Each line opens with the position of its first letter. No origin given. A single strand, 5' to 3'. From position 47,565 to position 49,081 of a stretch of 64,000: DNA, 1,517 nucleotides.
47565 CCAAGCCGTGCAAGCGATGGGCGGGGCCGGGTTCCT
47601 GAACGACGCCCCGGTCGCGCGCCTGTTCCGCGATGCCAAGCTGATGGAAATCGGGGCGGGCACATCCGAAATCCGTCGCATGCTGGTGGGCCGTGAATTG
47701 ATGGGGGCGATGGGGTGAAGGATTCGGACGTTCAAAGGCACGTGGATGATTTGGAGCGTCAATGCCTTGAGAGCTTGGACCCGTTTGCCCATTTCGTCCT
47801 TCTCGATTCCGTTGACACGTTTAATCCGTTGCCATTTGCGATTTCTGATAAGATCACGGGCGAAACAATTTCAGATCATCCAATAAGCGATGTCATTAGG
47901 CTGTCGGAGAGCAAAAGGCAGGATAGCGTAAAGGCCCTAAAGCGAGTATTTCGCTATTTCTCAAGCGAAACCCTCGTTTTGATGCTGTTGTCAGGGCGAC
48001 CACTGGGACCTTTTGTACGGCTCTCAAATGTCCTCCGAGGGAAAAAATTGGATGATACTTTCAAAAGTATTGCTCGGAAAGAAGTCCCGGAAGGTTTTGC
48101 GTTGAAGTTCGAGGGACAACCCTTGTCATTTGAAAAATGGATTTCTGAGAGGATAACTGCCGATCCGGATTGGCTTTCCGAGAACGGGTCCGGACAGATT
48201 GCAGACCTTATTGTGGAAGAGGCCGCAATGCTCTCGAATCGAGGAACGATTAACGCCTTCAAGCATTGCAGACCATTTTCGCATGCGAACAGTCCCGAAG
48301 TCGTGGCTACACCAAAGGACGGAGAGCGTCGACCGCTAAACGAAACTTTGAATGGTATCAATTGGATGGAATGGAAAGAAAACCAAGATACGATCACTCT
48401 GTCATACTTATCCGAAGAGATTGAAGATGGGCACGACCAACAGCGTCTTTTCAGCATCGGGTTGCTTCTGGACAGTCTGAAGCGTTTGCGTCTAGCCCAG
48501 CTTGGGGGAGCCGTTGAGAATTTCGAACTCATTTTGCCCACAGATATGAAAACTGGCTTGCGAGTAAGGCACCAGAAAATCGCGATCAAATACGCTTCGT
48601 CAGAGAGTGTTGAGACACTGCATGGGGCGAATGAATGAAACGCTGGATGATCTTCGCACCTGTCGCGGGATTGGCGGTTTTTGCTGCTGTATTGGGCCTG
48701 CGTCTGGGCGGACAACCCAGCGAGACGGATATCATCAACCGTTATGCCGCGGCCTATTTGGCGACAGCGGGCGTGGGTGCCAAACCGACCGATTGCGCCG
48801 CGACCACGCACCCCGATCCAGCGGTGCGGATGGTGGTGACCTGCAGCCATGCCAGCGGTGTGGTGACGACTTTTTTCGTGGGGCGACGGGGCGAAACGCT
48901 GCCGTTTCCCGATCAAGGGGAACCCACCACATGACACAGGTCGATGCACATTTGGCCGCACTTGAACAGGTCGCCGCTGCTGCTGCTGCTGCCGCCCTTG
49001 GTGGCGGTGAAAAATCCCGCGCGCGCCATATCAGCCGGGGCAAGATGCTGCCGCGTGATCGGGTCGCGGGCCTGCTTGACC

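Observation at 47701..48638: A ~0.92-kb low-GC orphan gene wedged into the leucine-catabolism operon, coupled to both neighbours and bracketed by an imperfect 12-nt direct repeat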

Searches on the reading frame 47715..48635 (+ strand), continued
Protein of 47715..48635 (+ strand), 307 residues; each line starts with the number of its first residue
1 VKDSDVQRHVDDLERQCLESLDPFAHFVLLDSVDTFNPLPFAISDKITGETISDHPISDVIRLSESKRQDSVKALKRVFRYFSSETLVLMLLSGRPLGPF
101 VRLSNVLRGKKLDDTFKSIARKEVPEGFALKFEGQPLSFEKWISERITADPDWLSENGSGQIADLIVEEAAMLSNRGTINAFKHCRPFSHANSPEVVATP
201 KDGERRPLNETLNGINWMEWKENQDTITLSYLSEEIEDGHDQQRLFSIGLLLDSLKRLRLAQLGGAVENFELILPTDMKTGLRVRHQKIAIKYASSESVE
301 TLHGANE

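Call 63: list_cluster_members(proteins=[P0024, P0025, P0031, P0037, P0039, P0041, P0046, P0052, P0053, P0022])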
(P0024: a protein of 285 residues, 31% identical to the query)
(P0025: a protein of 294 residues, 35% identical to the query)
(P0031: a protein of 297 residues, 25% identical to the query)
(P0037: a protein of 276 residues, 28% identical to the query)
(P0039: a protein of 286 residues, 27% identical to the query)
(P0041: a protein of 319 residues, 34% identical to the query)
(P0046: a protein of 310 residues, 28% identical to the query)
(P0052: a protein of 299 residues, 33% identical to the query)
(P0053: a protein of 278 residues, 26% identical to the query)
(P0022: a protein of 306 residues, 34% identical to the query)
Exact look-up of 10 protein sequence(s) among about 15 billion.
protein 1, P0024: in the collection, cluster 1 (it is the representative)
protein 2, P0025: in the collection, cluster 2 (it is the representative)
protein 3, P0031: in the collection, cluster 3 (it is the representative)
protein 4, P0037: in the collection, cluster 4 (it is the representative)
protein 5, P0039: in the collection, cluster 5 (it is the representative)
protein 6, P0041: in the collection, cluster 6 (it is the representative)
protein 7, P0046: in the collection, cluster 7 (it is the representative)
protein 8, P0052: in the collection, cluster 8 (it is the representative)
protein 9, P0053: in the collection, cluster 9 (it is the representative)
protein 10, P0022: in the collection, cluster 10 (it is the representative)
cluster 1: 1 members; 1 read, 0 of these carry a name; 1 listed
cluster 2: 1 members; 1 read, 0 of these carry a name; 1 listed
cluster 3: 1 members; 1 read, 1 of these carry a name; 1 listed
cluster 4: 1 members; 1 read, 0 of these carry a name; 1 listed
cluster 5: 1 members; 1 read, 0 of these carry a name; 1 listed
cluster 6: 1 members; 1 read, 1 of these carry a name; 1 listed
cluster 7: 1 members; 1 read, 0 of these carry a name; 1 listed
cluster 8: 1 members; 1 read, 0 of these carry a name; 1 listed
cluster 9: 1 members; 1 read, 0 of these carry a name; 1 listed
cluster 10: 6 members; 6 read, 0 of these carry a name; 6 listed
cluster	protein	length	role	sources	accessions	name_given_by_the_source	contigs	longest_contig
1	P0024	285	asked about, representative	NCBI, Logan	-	-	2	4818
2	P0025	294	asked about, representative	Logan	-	-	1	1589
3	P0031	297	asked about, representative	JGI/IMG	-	hypothetical protein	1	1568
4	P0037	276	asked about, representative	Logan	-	-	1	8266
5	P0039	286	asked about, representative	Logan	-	-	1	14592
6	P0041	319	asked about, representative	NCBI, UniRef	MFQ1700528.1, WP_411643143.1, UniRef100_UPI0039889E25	hypothetical protein ACJ5NV_08030 [Loktanella agnita] | hypothetical protein n=1 Tax=Loktanella agnita TaxID=287097 RepID=UPI0039889E25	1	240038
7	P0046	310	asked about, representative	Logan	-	-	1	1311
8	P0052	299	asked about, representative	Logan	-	-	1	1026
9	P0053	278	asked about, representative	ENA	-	-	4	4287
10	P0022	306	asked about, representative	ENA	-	-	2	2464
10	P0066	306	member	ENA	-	-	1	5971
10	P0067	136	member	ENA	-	-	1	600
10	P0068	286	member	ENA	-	-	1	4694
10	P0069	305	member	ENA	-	-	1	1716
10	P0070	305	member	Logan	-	-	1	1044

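Call 64: find_encoding_contigs(protein=P0041, flank=6000, max_places=1)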
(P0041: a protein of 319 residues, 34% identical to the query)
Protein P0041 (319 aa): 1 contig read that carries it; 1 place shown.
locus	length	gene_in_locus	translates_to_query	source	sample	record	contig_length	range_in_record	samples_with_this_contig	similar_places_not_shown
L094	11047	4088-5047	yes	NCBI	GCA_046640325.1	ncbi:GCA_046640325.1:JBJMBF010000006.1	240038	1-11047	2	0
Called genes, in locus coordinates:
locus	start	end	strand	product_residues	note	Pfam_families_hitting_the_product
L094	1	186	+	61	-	PF13358:DDE_3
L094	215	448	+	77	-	-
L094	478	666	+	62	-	PF06808:DctM (weak)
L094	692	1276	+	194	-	PF00300:His_Phos_1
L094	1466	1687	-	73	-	PF00589:Phage_integrase (weak)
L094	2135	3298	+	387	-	PF02771:Acyl-CoA_dh_N, PF02770:Acyl-CoA_dh_M, PF00441:Acyl-CoA_dh_1, PF08028:Acyl-CoA_dh_2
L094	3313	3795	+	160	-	PF07007:LprI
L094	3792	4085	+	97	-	-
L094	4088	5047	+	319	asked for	-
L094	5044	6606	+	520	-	PF01039:Carboxyl_trans, PF03255:ACCA (weak)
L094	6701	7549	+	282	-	PF01844:HNH (weak)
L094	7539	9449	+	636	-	PF00289:Biotin_carb_N, PF02786:CPSase_L_D2, PF02222:ATP-grasp, PF07478:Dala_Dala_lig_C, PF02785:Biotin_carb_C, PF25919:BSH_CusB (faint), PF00364:Biotin_lipoyl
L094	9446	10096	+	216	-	PF02798:GST_N, PF13417:GST_N_3, PF13409:GST_N_2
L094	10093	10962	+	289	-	PF00682:HMGL-like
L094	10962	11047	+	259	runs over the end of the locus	PF00378:ECH_1, PF16113:ECH_2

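Call 65: find_encoding_contigs(protein=P0039, flank=6000, max_places=1)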
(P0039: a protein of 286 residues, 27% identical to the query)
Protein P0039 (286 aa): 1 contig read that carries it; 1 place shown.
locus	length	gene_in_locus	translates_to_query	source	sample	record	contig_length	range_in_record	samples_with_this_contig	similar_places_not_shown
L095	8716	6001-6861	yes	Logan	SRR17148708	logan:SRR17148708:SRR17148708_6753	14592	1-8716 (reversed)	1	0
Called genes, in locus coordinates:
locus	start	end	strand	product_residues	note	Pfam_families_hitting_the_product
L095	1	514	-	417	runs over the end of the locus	PF00483:NTP_transferase (weak), PF12804:NTP_transf_3, PF25084:LbH_EIF2B (faint), PF00132:Hexapep (weak), PF25087:GMPPB_C (weak)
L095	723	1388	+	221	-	PF00702:Hydrolase, PF12710:HAD, PF13344:Hydrolase_6 (faint), PF13419:HAD_2, PF13242:Hydrolase_like (weak)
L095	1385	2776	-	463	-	PF03972:MmgE_PrpD_N, PF19305:MmgE_PrpD_C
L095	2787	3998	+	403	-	PF00155:Aminotran_1_2, PF01041:DegT_DnrJ_EryC1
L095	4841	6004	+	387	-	PF02771:Acyl-CoA_dh_N, PF02770:Acyl-CoA_dh_M, PF00441:Acyl-CoA_dh_1, PF08028:Acyl-CoA_dh_2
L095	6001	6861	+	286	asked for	-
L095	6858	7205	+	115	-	-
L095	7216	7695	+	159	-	-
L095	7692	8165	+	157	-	PF07007:LprI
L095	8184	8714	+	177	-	?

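Call 66: find_encoding_contigs(protein=P0037, flank=6000, max_places=1)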
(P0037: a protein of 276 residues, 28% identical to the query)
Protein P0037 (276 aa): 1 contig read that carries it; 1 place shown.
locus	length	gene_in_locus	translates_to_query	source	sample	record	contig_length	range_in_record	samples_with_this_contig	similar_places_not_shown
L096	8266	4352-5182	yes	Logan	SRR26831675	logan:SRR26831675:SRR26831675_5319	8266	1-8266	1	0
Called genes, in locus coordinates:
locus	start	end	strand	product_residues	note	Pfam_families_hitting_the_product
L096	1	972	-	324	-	?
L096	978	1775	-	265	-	PF01557:FAA_hydrolase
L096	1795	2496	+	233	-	PF13561:adh_short_C2, PF00106:adh_short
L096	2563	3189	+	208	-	PF00440:TetR_N, PF17932:TetR_C_24, PF17938:TetR_C_29 (faint)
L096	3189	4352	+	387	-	PF02771:Acyl-CoA_dh_N, PF02770:Acyl-CoA_dh_M, PF00441:Acyl-CoA_dh_1, PF08028:Acyl-CoA_dh_2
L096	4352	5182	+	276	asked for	-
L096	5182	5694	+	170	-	-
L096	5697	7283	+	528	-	PF00501:AMP-binding, PF13193:AMP-binding_C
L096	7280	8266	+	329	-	?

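Call 70: search_protein_families(library=pfam, proteins=[L093:6182-7798:-, L093:4836-5384:-, L093:5563-6039:-, L093:9037-9537:+, L092:2545-7656:-, L090:3630-3962:-, L090:3044-3556:-, L090:1-1956:+, L094:6701-7549:+, L089:9939-10355:+], max_evalue=0.01)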
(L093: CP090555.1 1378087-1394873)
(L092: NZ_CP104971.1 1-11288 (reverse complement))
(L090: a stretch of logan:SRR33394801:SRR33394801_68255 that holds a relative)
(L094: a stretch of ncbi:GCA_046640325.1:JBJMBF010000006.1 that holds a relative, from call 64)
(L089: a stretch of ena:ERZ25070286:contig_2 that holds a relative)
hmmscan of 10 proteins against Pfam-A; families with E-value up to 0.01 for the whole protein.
L093:6182-7798:- (538 aa): 6 families
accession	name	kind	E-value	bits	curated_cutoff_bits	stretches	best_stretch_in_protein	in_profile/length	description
PF20720.3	nSTAND3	-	2.2e-49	167.6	27.2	1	158-313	1-153/155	Novel STAND NTPase 3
PF05496.18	RuvB_N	-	0.00015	22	27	1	146-196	10-55/159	Holliday junction DNA helicase RuvB P-loop domain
PF13401.12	AAA_22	-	0.00034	21.4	27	1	175-283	6-100/130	AAA domain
PF24883.2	NPHP3_N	-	0.0021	18.7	24.8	1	159-194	7-42/164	Nephrocystin 3, N-terminal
PF13191.12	AAA_16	-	0.0041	18.1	32.6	0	174-213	22-63/167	AAA ATPase domain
PF00004.35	AAA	-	0.0053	17.6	21.2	0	178-197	2-21/131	ATPase family associated with various cellular activities (AAA)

L093:4836-5384:- (182 aa): 4 families
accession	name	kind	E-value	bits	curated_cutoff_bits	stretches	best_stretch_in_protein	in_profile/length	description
PF13166.12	AAA_13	-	3.3e-24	86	36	1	1-139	12-141/713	AAA domain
PF13476.12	AAA_23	-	4.5e-05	24.6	27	1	6-36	20-50/201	AAA domain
PF13304.12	AAA_21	-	0.0004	21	27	1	7-28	1-22/304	AAA domain, putative AbiEii toxin, Type IV TA system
PF00005.33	ABC_tran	-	0.0027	18.7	25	1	9-31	15-37/137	ABC transporter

L093:5563-6039:- (158 aa): 0 families

L093:9037-9537:+ (166 aa): 1 family
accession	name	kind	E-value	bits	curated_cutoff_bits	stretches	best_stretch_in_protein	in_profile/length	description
PF13643.11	DUF4145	-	8.7e-07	29.4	23.1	1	60-135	3-71/88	Domain of unknown function (DUF4145)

L092:2545-7656:- (1703 aa): 0 families

L090:3630-3962:- (110 aa): 0 families

L090:3044-3556:- (170 aa): 0 families

L090:1-1956:+ (651 aa): 5 families
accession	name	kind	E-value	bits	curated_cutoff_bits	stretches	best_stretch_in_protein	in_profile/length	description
PF12799.13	LRR_4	-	1.2e-30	105.2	27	5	328-366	4-43/44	Leucine Rich repeats (2 copies)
PF23598.1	LRR_14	-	1.5e-07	31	40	1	390-596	47-247/353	Leucine-rich repeat region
PF13855.12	LRR_8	-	5.5e-07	29.7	27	0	413-468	2-61/61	Leucine rich repeat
PF23952.1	LRR_EndoS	-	2.2e-06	28.3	27.9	0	395-480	28-111/116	Endo-beta-N-acetylglucosaminidase EndoS LRR domain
PF14580.12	LRR_9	-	0.0097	15.9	30.5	0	398-478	50-135/175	Leucine-rich repeat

L094:6701-7549:+ (282 aa): 1 family
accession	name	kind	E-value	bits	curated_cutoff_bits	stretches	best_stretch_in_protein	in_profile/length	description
PF01844.29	HNH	-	2.1e-07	31.4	21.4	1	209-261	3-45/47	HNH endonuclease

L089:9939-10355:+ (138 aa): 1 family
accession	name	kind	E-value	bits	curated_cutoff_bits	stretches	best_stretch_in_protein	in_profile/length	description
PF04266.20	ASCH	-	1e-11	45.8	21.2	1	27-133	6-103/103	ASCH domain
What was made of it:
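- A bona fide HNH-domain gene occupies the neighbouring mccB|mccA junction in L. agnita (calls 64, 70).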

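Call 75: search_protein_families(library=pfam, proteins=[L095:6858-7202:+, L095:7216-7692:+, L096:5182-5691:+, L094:3313-3792:+], max_evalue=0.01)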
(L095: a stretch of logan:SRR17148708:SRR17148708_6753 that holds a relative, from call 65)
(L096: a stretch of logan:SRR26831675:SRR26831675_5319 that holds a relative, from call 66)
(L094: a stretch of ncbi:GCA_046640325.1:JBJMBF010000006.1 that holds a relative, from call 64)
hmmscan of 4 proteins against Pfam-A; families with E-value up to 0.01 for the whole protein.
L095:6858-7202:+ (115 aa): 0 families

L095:7216-7692:+ (159 aa): 0 families

L096:5182-5691:+ (170 aa): 0 families

L094:3313-3792:+ (160 aa): 1 family
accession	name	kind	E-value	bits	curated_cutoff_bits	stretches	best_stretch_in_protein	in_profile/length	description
PF07007.17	LprI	-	2.7e-18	66.7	22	1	49-152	5-106/106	Lysozyme inhibitor LprI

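Call 82: find_encoding_contigs(protein=P0043, flank=3000, max_places=2)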
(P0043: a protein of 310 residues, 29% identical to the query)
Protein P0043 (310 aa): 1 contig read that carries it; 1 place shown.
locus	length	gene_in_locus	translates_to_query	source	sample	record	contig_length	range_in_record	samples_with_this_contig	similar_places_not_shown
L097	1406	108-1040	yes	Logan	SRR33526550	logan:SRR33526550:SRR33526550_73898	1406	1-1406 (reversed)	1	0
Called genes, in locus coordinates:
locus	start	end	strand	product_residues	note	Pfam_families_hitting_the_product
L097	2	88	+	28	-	?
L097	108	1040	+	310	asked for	-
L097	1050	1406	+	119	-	?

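Call 83: find_encoding_contigs(protein=P0044, flank=3000, max_places=2)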
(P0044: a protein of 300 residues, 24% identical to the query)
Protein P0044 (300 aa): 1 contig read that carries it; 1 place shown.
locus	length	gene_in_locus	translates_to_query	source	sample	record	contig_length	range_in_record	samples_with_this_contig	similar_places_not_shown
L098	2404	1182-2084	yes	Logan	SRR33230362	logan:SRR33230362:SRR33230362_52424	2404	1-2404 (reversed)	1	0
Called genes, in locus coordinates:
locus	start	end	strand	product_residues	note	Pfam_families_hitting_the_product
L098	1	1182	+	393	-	?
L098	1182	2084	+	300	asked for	-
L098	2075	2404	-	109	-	?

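Call 85: search_protein_families(library=pfam, proteins=[L098:1-1179:+, L090:5205-5456:-, L092:1442-2110:+, L093:1034-2326:+], max_evalue=0.01)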
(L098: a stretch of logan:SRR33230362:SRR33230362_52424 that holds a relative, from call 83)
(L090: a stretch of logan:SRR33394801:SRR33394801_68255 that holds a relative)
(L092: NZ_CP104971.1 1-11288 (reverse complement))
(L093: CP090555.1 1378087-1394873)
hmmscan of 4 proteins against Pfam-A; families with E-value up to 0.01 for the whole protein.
L098:1-1179:+ (393 aa): 2 families
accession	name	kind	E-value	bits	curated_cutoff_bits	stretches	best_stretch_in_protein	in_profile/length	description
PF02646.22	RmuC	-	1.9e-94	316.5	26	1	68-355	4-287/291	RmuC family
PF16113.10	ECH_2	-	0.0037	17.3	27.2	1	25-152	141-267/335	Enoyl-CoA hydratase/isomerase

L090:5205-5456:- (83 aa): 0 families

L092:1442-2110:+ (222 aa): 1 family
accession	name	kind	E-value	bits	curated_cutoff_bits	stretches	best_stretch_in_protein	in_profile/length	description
PF02295.23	z-alpha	-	0.0028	18.1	21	1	159-186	34-61/67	Adenosine deaminase z-alpha domain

L093:1034-2326:+ (430 aa): 1 family
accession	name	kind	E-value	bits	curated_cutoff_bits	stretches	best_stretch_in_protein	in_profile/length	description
PF25819.1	Nal1_C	-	5.8e-09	36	26.1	1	134-239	122-219/268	Nal1 C-terminal domain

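Call 87: search_protein_families(library=phrogs, alignment_id=A1, max_evalue=0.1)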
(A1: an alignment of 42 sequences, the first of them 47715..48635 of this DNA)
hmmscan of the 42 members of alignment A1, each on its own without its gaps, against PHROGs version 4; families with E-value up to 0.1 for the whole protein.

A. member 1, window:47715-48635:+ (307 aa): 0 families

B. families by the number of members that match (of 42 scanned): 7 families
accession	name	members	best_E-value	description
phrog_23867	-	1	0.00043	-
phrog_1762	-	1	0.0045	-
phrog_29254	-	1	0.037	-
phrog_22400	-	1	0.039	-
phrog_18399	-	1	0.071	-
phrog_26778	-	1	0.079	-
phrog_25360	-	1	0.099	-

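Call 97: search_dna_similar(query=window:47715-48635:+, collection=phages, mode=protein, max_evalue=0.01)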
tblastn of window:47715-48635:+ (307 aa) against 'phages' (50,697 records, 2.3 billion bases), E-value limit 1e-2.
No match.

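Call 98: search_protein_families(library=padloc, proteins=[L094:6701-7549:+, L089:9939-10355:+, L089:9622-9942:+, L095:6858-7202:+, L095:7216-7692:+, L096:5182-5691:+, L093:6182-7798:-, L093:9037-9537:+, L092:2545-7656:-], max_evalue=0.001)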
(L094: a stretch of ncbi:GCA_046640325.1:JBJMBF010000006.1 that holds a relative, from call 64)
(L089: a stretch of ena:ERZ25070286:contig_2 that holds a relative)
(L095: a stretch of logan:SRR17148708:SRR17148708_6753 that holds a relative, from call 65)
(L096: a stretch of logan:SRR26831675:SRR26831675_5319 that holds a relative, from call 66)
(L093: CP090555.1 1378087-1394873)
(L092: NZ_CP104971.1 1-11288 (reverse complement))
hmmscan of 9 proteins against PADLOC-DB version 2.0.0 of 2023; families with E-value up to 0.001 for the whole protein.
L094:6701-7549:+ (282 aa): 1 family
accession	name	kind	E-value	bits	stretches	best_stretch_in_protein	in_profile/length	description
PDLC03656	mREase_IV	-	0.00015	19.6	1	189-265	191-260/277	Type IV methyl-directed restriction enzyme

L089:9939-10355:+ (138 aa): 0 families

L089:9622-9942:+ (106 aa): 0 families

L095:6858-7202:+ (115 aa): 0 families

L095:7216-7692:+ (159 aa): 0 families

L096:5182-5691:+ (170 aa): 0 families

L093:6182-7798:- (538 aa): 6 families
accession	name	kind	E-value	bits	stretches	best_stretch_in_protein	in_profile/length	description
PDLC05079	PDC-S73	-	4.4e-128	427.1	1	2-489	19-509/752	-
PDLC02400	Aga_TIR-PNTD1-PNTD2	-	3.5e-56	188.8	1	2-179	18-192/639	Class I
PDLC02416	Aga_REase-TIR-PNTD1-PNTD2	-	3.9e-37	126.2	1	2-146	18-139/572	Class I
PDLC04140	mad8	-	1.4e-05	22.8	1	169-244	22-76/314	mads_8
PDLC04232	IetA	-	0.00016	19.2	1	168-197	110-139/330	-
PDLC02196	IetA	-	0.00034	18.1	1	144-196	90-144/374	-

L093:9037-9537:+ (166 aa): 2 families
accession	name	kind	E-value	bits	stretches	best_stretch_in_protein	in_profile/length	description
PDLC04472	PDC-M16A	-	1e-16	58.5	1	41-139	4-101/930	-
PDLC03042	REase_I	-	3e-11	39.4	1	41-136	5-97/1170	Type I restriction enzyme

L092:2545-7656:- (1703 aa): 2 families
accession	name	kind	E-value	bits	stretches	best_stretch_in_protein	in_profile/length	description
PDLC04700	PDC-M54A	-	3.3e-12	42.2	1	15-591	5-626/1657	-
PDLC02169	Avs4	-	1e-09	34.3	1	269-592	167-471/1570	-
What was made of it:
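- On Known anti-phage defence systems (PADLOC-DB v2): Met for the two plasmid homologues, which lie next to PDC-S73/nSTAND3 and Avs4-like genes (calls 70, 98).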

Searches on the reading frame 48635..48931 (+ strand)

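Call 6: search_protein_families(library=pfam, proteins=[window:48635-48931:+], max_evalue=0.1)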
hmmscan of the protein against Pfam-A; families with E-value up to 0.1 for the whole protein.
window:48635-48931:+ (99 aa): 1 family
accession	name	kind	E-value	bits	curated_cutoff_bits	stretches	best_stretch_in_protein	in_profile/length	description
PF22801.2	KH_GLD-3_1st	-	0.076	13.3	27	1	47-78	38-69/75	GLD-3 1st KH domain (aka KH2)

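Call 7: search_protein_families(library=padloc, proteins=[window:48635-48931:+], max_evalue=1)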
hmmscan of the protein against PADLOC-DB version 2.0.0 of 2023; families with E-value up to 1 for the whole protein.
window:48635-48931:+ (99 aa): 0 families

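Call 8: search_protein_families(library=ncbifam, proteins=[window:48635-48931:+], max_evalue=1)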
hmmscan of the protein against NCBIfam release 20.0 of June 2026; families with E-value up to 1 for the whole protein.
window:48635-48931:+ (99 aa): 1 family
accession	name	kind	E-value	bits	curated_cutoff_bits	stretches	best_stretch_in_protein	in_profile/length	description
NF033778.1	trans_TimA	equivalog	0.19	11.3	200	1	4-40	2-40/198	TIM44-related membrane protein TimA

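Call 9: search_protein_families(library=phrogs, proteins=[window:48635-48931:+], max_evalue=1)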
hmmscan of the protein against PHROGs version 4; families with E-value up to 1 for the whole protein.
window:48635-48931:+ (99 aa): 0 families
